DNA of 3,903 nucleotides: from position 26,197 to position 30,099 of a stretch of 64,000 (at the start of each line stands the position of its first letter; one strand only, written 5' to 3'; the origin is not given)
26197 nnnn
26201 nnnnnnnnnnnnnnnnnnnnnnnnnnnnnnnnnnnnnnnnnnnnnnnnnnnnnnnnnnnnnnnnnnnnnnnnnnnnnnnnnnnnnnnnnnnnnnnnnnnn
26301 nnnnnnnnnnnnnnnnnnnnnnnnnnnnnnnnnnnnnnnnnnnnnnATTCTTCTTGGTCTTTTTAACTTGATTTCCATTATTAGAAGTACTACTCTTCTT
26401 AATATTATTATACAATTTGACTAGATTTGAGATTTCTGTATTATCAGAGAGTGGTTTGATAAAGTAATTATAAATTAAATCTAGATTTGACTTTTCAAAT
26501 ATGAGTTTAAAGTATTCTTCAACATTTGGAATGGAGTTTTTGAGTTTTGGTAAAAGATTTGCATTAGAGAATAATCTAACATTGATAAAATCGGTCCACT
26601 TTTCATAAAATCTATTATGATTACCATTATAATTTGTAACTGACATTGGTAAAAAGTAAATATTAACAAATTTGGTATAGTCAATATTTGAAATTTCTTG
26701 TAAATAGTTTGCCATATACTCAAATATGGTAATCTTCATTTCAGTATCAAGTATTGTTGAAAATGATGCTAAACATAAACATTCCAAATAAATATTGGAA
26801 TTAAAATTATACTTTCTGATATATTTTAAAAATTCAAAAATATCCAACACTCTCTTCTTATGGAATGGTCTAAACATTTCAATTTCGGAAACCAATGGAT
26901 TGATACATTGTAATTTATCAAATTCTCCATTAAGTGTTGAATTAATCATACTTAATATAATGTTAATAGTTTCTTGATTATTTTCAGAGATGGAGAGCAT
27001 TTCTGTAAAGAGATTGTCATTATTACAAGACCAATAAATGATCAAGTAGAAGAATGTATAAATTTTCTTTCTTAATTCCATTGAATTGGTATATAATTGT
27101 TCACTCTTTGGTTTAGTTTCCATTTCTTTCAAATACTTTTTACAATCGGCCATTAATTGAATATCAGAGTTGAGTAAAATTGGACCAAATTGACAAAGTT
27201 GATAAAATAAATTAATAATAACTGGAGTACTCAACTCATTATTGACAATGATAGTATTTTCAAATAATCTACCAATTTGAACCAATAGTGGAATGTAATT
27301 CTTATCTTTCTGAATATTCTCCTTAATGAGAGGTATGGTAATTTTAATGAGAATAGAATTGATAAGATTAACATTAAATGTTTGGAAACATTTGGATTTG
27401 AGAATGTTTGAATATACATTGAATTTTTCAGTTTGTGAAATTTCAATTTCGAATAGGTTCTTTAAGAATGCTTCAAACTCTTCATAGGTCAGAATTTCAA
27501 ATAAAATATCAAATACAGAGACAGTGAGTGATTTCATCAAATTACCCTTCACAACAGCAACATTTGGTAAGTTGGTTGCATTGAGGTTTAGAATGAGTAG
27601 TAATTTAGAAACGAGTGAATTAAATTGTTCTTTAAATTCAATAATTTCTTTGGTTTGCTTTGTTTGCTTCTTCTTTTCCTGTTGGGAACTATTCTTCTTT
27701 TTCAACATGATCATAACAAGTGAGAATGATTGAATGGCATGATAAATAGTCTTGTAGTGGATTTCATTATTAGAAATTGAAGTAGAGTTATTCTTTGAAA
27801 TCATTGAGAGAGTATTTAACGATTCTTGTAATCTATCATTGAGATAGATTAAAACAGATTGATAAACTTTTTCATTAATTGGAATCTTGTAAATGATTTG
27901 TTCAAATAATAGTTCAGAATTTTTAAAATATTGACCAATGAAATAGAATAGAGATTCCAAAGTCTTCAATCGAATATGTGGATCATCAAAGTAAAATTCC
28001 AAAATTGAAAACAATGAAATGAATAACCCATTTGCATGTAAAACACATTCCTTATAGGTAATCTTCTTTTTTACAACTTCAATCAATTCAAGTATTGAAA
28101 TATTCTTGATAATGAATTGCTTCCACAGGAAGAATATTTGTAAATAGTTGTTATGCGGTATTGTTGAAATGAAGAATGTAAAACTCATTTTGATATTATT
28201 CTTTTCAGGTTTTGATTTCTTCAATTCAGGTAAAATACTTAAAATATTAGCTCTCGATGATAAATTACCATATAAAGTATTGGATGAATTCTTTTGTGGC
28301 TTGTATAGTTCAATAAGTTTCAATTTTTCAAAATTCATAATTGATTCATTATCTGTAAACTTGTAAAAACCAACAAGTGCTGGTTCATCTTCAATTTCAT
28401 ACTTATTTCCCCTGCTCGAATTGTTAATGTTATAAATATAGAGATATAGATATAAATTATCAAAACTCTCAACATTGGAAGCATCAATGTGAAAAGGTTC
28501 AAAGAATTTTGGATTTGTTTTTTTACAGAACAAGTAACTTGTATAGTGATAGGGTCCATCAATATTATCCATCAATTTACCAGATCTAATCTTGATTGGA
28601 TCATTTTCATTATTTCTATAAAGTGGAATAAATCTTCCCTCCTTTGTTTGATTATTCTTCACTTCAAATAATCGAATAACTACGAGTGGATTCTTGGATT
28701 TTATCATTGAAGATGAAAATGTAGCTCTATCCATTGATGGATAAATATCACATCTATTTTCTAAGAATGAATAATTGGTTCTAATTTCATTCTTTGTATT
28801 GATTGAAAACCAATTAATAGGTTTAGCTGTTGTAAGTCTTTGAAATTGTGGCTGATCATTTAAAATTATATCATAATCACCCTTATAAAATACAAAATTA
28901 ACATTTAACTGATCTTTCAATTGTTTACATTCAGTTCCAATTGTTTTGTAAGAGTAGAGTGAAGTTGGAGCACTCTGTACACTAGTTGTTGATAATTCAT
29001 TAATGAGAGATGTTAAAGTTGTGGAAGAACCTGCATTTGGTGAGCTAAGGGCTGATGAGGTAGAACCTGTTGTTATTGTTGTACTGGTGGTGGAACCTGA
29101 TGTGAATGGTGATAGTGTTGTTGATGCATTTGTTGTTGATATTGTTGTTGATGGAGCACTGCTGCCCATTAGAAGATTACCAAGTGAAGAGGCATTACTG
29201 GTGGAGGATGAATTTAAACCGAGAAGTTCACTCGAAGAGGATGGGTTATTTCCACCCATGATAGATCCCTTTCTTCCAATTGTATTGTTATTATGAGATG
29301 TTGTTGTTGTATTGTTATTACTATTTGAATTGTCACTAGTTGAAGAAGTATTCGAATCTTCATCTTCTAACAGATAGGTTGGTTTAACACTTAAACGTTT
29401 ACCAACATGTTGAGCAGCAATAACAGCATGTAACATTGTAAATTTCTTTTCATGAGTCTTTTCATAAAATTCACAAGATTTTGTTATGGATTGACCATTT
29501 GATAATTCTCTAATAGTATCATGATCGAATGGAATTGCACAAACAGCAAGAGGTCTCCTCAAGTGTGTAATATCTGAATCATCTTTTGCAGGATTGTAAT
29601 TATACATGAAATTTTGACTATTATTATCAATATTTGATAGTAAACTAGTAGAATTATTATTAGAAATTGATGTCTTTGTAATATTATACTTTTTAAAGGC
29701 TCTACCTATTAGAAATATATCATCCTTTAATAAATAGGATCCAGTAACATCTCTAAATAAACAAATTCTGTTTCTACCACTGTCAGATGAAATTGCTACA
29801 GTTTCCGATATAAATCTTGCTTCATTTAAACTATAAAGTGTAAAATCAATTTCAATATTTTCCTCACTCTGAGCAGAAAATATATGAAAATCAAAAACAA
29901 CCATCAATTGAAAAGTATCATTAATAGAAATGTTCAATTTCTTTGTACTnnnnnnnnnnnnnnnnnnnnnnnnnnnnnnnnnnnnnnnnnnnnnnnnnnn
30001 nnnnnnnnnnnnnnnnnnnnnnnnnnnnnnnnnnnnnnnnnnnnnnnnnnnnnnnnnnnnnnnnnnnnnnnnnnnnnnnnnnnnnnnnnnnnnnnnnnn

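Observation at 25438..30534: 1698-aa single-exon protein: C-terminal Ser/Thr kinase fused to a huge helical and low-complexity body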

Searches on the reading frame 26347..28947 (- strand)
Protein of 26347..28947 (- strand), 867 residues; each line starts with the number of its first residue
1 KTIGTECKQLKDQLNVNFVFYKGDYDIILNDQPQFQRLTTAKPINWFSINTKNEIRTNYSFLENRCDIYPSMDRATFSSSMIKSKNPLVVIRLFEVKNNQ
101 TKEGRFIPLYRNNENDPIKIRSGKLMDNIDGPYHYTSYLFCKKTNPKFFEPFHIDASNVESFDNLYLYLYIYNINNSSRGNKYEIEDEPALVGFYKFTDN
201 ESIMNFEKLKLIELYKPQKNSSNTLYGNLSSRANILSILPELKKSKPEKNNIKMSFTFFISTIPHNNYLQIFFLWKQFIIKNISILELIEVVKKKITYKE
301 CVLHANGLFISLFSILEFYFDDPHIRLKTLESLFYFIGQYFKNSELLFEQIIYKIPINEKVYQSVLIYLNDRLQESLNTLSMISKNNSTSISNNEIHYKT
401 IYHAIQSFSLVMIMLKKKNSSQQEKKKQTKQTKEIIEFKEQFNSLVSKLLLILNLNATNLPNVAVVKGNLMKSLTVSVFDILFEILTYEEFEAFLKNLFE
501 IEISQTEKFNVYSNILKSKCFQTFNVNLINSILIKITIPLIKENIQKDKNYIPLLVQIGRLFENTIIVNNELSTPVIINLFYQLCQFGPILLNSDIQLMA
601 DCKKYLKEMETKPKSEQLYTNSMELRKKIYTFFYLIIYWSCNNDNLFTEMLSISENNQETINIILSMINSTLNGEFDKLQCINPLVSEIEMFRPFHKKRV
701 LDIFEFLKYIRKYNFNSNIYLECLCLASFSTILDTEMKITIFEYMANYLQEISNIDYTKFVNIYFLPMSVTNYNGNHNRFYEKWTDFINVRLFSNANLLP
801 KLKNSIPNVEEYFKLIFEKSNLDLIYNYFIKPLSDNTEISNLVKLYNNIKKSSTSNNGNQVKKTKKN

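Call 6: find_homologous_proteins(query=window:26395-28947:-, max_evalue=0.001)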
Query seq(851 aa) (851 aa): 1 proteins with E <= 0.001 among 8000 candidates.
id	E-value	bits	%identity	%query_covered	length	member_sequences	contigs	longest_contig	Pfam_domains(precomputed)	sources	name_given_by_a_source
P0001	2.6e-257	874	60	30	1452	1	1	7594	-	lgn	-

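Call 10: find_encoding_contigs(protein=P0001, flank=5000, max_places=4)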
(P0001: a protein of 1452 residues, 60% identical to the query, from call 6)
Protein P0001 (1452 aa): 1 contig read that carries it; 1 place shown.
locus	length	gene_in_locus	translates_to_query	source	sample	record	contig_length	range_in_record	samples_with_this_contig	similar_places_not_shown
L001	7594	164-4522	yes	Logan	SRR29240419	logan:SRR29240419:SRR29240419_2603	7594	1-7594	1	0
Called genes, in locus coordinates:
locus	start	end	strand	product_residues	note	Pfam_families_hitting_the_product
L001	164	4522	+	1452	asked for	-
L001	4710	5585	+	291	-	-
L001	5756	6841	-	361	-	-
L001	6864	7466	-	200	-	-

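Call 20: search_protein_representatives(protein=window:26347-28947:-)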
Query: 867 residues. Proteins with E-value up to 0.001 (for the whole library): 1; up to 1e-10: 1; up to 1e-30: 1. The best 1 are listed.
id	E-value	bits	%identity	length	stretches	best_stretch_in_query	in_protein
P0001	5.5e-259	878.3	61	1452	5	128-387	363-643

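Call 42: predict_structure(alignment_id=A2)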
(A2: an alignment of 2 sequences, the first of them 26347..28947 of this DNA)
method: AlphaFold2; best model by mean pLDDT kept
length: 867 residues; sequences in the alignment: 2
mean_pLDDT: 41.6   pTM: 0.32
mean pLDDT of the five models: 41.6, 40.8, 38.1, 38.2, 37.5
residues with pLDDT >= 90: 0; 70-90: 19; 50-70: 163; < 50: 685
segments of 3 or more residues with pLDDT < 50: 1-91, 95-152, 169-195, 207-271, 276-283, 383-402, 407-409, 418-431, 433-438, 446-466, 521-523, 525-711, 713-744, 746-867
pLDDT, mean of each block of 10 residues (from residue 1): 36 30 23 25 24 23 23 23 36 46 44 33 26 31 34 50 50 40 39 46 48 30 25 26 25 29 39 46 56 57 58 72 75 66 52 59 63 57 46 43 49 48 41 48 49 44 50 53 53 58 53 52 47 44 41 42 39 38 39 35 33 31 38 40 40 40 41 32 27 36 46 47 44 43 48 42 33 33 39 40 40 41 39 39 43 37 30
secondary structure, 60 per line:
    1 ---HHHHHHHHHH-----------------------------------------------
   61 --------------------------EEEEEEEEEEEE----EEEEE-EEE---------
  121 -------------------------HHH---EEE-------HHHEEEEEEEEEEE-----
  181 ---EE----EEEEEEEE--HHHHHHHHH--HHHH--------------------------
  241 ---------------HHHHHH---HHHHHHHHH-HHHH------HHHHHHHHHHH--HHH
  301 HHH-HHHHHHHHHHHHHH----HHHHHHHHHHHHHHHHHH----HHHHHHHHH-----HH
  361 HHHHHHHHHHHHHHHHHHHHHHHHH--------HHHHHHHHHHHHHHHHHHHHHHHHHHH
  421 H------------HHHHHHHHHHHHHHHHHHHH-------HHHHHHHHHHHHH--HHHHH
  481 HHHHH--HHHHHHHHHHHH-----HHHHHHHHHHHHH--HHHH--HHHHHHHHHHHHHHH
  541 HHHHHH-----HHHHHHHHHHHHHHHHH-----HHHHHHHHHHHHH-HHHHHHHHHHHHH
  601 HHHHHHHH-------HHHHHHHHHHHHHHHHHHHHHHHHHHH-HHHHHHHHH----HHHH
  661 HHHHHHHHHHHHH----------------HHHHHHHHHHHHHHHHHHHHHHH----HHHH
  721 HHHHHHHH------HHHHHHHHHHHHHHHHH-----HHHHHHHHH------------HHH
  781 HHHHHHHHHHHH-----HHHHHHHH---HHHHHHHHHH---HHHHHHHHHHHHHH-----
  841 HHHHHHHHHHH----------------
elements in order (helices of 4 or more, strands of 3 or more residues): H4-13 E87-98 E103-107 E109-111 E152-154 E165-175 E190-197 H200-208 H211-214 H256-261 H265-273 H275-278 H285-295 H298-303 H305-318 H323-340 H345-353 H359-385 H394-421 H434-453 H461-473 H476-485 H488-499 H505-517 H520-523 H526-546 H552-568 H574-586 H588-608 H616-642 H644-652 H657-673 H690-712 H717-728 H735-751 H757-765 H778-792 H798-805 H809-818 H822-835 H841-851

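Call 43: find_related_loci(query=A2, collection=metagenome_contigs, flank=10000)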
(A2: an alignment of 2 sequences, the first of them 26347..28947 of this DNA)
Query A2 (867 aa) in metagenome_contigs; peptide patterns used: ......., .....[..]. (x = any residue, [..] = any of these).
600 stretches matched a pattern, but none encodes a relative of the query by tblastn (E <= 1e-3).

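Call 46: fold_search(model_id=the predicted structure, library=pdb)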
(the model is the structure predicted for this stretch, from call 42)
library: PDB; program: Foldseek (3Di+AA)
matches with E <= 10: 473; with E <= 0.001: 1
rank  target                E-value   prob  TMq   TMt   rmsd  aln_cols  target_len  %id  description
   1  8xm7_B                8.5e-06  1.00  0.25  0.19  23.6       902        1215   12  Cryo-EM structure of the RhoG/DOCK5/ELMO1/Rac1 complex: RhoG/DOCK5/ELMO1 focused map (released 2024-06-26)
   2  9lx0_B                2.5e-03  0.99  0.26  0.16  21.8       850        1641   14  DOCK5/ELMO1 complex with RhoG and Rac1 on lipid membrane (released 2025-11-19)
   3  8r6s_G                3.0e-03  0.66  0.12  0.13  23.6       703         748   12  Plastid-encoded RNA polymerase (Integrated model) (released 2024-03-13)
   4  4m59_B                3.5e-03  0.75  0.12  0.14  25.1       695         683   11  Crystal structure of the pentatricopeptide repeat protein PPR10 in complex with an 18-nt psaJ RNA element (released 2013-10-30)
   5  6ahd_1                4.4e-03  0.87  0.15  0.13  19.7       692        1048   12  The Cryo-EM Structure of Human Pre-catalytic Spliceosome (B complex) at 3.8 angstrom resolution (released 2018-11-14)
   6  4oe1_B                4.4e-03  0.69  0.12  0.14  25.1       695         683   11  Crystal structure of the pentatricopeptide repeat protein PPR10 (C256S/C430S/C449S) in complex with an 18-nt PSAJ rna  (released 2014-09-24)
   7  6gx9_A                6.9e-03  0.97  0.23  0.23  17.7       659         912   11  Crystal structure of the TNPO3 - CPSF6 RSLD complex (released 2019-03-13)
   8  6ah0_1                7.6e-03  0.72  0.14  0.13  20.4       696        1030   12  The Cryo-EM Structure of the Precusor of Human Pre-catalytic Spliceosome (pre-B complex) (released 2018-11-14)
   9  9ikb_G                9.6e-03  0.85  0.17  0.23  23.0       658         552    9  Crystal structure of heterotrimeric Kinesin-2 (released 2025-07-02)
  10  6zu9_o                1.1e-02  0.63  0.13  0.18  57.8       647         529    9  Structure of a yeast ABCE1-bound 48S initiation complex (released 2020-10-28)
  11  8gel_A                1.2e-02  0.23  0.07  0.11  26.6       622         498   10  Cryo-EM structure of synthetic tetrameric building block sC4 (released 2024-03-13)
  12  6xte_A                1.3e-02  0.99  0.23  0.20  12.2       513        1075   12  Human karyopherin RanBP5 (isoform-1) (released 2020-04-22)
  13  4hzk_A                1.3e-02  0.69  0.15  0.14  20.9       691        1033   11  Crystal structure of free CRM1 (crystal form 2) (released 2013-01-23)
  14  9rtt_Q                1.3e-02  0.35  0.10  0.10  25.4       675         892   11  Activated Elongation Complex with IWS1 and ELOF1 (released 2025-09-03)
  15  4fgv                  1.3e-02  0.85  0.19  0.17  18.5       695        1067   10  Crystal structure of free CRM1 (crystal form 1) (released 2013-01-23)
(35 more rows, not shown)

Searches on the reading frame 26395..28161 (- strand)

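Call 12: search_protein_families(library=pfam, proteins=[window:26395-28161:-], max_evalue=10)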
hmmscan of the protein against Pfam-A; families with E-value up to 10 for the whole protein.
seq(589 aa): 1 family
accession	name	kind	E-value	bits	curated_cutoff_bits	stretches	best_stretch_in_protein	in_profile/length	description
PF08165.16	FerA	-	0.0079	16.5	33.9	1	335-366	21-52/65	FerA (NUC095) domain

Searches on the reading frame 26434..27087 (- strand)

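Call 89: search_protein_families(library=pfam, proteins=[window:26434-27087:-], max_evalue=10)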
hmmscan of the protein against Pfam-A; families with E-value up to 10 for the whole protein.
seq(218 aa): 1 family
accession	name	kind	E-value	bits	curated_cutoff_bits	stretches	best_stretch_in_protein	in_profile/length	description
PF07346.16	DUF1477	-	0.1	13.3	27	1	145-211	26-91/115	Protein of unknown function (DUF1477)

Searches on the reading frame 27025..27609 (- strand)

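Call 89: search_protein_families(library=pfam, proteins=[window:27025-27609:-], max_evalue=10)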
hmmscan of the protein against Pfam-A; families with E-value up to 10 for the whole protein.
seq(195 aa): 3 families
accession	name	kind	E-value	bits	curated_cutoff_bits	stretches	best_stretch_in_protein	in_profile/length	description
PF08165.16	FerA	-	0.0033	17.7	33.9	1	151-182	21-52/65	FerA (NUC095) domain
PF12676.12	DUF3796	-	0.027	15.3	24.8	1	39-109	27-96/120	Protein of unknown function (DUF3796)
PF02829.19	3H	-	0.089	13.5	25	1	120-176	16-68/97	3H domain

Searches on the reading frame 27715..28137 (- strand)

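Call 89: search_protein_families(library=pfam, proteins=[window:27715-28137:-], max_evalue=10)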
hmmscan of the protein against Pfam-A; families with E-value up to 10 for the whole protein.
seq(141 aa): 1 family
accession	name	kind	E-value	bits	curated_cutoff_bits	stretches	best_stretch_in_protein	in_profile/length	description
PF20623.4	Sgo0707_N2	-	0.15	12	27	1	9-38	36-65/141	Sgo0707 N2 domain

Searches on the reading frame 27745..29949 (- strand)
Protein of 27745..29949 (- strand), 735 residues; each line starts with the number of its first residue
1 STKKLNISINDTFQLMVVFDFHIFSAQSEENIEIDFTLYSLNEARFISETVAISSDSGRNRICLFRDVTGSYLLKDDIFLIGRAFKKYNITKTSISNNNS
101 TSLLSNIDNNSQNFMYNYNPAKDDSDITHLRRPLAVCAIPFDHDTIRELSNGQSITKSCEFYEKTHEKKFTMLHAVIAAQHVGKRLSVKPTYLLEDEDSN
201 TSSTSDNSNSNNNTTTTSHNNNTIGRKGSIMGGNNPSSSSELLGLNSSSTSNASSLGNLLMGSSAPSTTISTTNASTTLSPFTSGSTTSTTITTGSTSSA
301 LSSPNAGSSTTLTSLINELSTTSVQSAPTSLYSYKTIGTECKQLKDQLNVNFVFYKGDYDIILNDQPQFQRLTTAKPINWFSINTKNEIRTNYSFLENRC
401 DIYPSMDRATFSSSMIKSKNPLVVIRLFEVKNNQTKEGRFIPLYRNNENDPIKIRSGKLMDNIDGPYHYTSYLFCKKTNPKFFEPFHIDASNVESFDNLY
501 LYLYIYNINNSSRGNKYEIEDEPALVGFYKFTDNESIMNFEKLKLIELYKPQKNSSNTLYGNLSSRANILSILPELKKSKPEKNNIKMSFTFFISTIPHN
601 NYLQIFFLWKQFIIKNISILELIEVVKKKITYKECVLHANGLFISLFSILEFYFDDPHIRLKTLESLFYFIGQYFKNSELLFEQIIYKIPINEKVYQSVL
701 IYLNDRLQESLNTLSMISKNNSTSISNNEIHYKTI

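Call 67: predict_structure(alignment_id=A4)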
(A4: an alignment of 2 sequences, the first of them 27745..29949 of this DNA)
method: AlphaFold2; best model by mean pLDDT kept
length: 735 residues; sequences in the alignment: 2
mean_pLDDT: 35.6   pTM: 0.25
mean pLDDT of the five models: 35.6, 31.6, 31.1, 31.0, 30.8
residues with pLDDT >= 90: 0; 70-90: 32; 50-70: 56; < 50: 647
segments of 3 or more residues with pLDDT < 50: 1-61, 65-637, 727-735
pLDDT, mean of each block of 10 residues (from residue 1): 29 43 38 39 34 42 45 36 31 28 27 23 30 33 39 38 35 24 25 25 29 27 27 29 26 26 24 24 26 26 25 24 23 26 30 31 28 27 25 25 30 34 42 35 27 29 32 36 32 40 42 38 40 37 29 26 23 25 24 25 35 35 39 49 61 69 69 62 66 83 80 62 47 37
secondary structure, 60 per line:
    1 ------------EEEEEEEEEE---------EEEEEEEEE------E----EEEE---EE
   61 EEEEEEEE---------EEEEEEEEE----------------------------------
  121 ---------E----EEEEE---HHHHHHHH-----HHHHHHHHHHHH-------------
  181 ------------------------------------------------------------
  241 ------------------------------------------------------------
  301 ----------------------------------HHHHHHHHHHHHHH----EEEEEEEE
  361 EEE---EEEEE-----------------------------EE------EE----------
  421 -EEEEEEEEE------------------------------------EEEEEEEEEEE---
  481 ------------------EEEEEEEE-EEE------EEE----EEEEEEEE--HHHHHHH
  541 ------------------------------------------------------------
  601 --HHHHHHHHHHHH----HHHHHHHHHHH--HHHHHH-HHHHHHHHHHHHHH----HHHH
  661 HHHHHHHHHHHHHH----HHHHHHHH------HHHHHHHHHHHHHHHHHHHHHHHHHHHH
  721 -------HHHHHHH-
elements in order (helices of 4 or more, strands of 3 or more residues): E13-22 E32-40 E52-55 E59-68 E78-86 E135-139 H143-150 H156-167 H335-348 E353-363 E367-371 E422-430 E467-477 E499-506 E508-510 E517-519 E524-531 H534-540 H603-614 H619-629 H632-637 H639-652 H657-674 H679-686 H693-720 H728-734

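Call 69: fold_search(model_id=the predicted structure, library=pdb)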
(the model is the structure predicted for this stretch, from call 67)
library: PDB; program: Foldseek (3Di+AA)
matches with E <= 10: 409; with E <= 0.001: 0
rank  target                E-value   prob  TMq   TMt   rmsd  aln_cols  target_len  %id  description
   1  9k3m_AA               1.3e-01  0.60  0.08  0.26   6.1        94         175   10  The structure of Microviridae PJNS001 (released 2025-08-13)
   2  5n83_B                1.6e-01  0.44  0.08  0.22   6.8       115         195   12  Structure of the distal domain of mouse adenovirus 2 fibre, methylmercury chloride derivative (released 2018-03-14)
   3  5n83_C                2.8e-01  0.35  0.08  0.23   8.3       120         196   12  Structure of the distal domain of mouse adenovirus 2 fibre, methylmercury chloride derivative (released 2018-03-14)
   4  6a3v_O                2.8e-01  0.23  0.08  0.27   6.5        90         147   16  Complex structure of human 4-1BB and 4-1BBL (released 2018-10-10)
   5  5n83_A                3.4e-01  0.25  0.07  0.21   8.0       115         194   11  Structure of the distal domain of mouse adenovirus 2 fibre, methylmercury chloride derivative (released 2018-03-14)
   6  2bpa_2                3.8e-01  0.35  0.08  0.25   6.1        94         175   11  ATOMIC STRUCTURE OF SINGLE-STRANDED DNA BACTERIOPHAGE PHIX174 AND ITS FUNCTIONAL IMPLICATIONS (released 1991-12-03)
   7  6bwv_B                4.0e-01  0.10  0.05  0.18  10.6        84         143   11  Crystal Structure of the 4-1BB/4-1BBL Complex (released 2018-05-09)
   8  6a3v_I                4.3e-01  0.23  0.08  0.27   6.7        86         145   14  Complex structure of human 4-1BB and 4-1BBL (released 2018-10-10)
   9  6ayg_A                4.3e-01  0.04  0.07  0.09  21.1       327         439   11  Human Apo-TRPML3 channel at pH 4.8 (released 2017-11-08)
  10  2eef_MODEL_1_A        6.1e-01  0.38  0.08  0.30  17.6       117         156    5  Solution structure of the CBM_21 domain from human protein phosphatase 1, regulatory (inhibitor) subunit 3B (released 2007-08-21)
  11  8w5d_H                7.7e-01  0.20  0.08  0.35   8.6       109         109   12  Cryo-EM structure of Qb-Ab1 (released 2025-02-26)
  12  6zs5_D                7.7e-01  0.06  0.05  0.18  21.2       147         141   10  3.5 A cryo-EM structure of human uromodulin filament core (released 2020-09-02)
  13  6xre_M                7.7e-01  0.02  0.06  0.09  22.5       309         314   13  Structure of the p53/RNA polymerase II assembly (released 2021-03-24)
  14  4tw1_E                8.2e-01  0.05  0.03  0.08  29.4       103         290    6  Crystal structure of the octameric pore complex of the Staphylococcus aureus Bi-component Toxin LukGH (released 2014-11-12)
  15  1n67                  8.2e-01  0.03  0.05  0.10  19.2       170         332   10  Clumping Factor A from Staphylococcus aureus (released 2003-03-04)
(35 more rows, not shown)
